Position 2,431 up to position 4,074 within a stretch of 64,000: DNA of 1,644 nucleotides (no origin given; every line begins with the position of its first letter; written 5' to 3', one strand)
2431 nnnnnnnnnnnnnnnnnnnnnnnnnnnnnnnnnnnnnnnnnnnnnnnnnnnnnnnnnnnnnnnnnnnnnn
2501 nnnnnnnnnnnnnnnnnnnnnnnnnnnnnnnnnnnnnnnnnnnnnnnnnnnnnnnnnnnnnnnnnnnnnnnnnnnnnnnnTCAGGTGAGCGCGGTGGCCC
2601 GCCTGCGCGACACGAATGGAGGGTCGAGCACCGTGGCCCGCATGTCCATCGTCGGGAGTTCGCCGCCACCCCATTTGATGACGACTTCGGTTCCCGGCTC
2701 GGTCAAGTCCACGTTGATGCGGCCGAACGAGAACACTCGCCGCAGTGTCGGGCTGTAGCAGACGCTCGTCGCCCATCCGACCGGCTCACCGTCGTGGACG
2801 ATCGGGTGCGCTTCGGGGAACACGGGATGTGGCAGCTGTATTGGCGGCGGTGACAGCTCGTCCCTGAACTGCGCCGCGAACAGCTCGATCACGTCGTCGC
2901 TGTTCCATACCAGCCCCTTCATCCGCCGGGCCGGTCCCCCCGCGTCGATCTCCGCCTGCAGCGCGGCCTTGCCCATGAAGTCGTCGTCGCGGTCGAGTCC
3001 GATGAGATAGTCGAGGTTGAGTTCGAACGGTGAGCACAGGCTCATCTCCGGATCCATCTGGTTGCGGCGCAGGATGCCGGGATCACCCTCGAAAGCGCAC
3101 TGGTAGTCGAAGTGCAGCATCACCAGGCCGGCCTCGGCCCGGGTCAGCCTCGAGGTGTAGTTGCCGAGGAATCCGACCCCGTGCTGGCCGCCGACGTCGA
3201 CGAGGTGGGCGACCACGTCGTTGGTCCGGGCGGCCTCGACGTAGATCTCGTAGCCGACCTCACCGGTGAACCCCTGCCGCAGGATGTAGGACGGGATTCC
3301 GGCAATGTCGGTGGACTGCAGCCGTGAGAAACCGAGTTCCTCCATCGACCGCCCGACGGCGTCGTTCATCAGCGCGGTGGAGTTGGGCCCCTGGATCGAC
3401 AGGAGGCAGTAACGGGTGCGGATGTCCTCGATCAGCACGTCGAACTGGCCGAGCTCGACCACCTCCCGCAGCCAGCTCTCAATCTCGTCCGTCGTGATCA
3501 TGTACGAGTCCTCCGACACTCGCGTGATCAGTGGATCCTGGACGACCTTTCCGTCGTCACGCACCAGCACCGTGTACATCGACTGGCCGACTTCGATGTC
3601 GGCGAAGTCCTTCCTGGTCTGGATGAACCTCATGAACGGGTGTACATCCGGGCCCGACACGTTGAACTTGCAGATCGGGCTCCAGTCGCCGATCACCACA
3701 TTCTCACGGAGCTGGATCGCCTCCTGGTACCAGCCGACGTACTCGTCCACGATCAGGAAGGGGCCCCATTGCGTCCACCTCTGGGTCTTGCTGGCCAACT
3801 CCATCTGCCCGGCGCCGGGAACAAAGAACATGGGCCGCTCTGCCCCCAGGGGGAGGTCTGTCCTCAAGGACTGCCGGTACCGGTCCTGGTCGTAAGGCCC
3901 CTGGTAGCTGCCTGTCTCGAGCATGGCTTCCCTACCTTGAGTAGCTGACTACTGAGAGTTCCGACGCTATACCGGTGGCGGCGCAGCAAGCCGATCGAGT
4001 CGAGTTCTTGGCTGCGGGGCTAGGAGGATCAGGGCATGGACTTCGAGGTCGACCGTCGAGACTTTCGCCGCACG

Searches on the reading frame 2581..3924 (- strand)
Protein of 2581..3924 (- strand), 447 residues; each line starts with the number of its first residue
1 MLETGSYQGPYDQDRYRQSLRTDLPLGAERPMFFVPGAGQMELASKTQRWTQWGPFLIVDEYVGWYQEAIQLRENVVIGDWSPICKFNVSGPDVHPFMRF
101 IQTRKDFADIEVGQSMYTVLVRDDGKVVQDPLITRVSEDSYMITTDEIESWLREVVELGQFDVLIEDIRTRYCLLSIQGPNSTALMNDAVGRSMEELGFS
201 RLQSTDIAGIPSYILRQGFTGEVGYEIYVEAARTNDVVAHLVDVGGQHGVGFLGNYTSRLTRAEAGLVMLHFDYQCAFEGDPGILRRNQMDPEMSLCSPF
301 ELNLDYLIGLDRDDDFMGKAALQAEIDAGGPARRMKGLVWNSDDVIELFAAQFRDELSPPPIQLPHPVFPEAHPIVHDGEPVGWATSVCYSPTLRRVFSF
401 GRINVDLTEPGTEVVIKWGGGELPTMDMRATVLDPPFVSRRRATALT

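Call 94: search_protein_families(library=pfam, proteins=[window:2581-3924:-], max_evalue=0.001)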
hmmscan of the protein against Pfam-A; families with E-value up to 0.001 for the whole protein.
window:2581-3924:- (447 aa): 2 families
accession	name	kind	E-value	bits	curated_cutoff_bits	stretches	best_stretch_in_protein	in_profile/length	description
PF01571.26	GCV_T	-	5.2e-40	137.7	25.6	1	59-271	30-238/255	Aminomethyltransferase folate-binding domain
PF08669.17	GCV_T_C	-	3.4e-12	46.5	25.9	1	366-438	12-79/80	Glycine cleavage T-protein C-terminal barrel domain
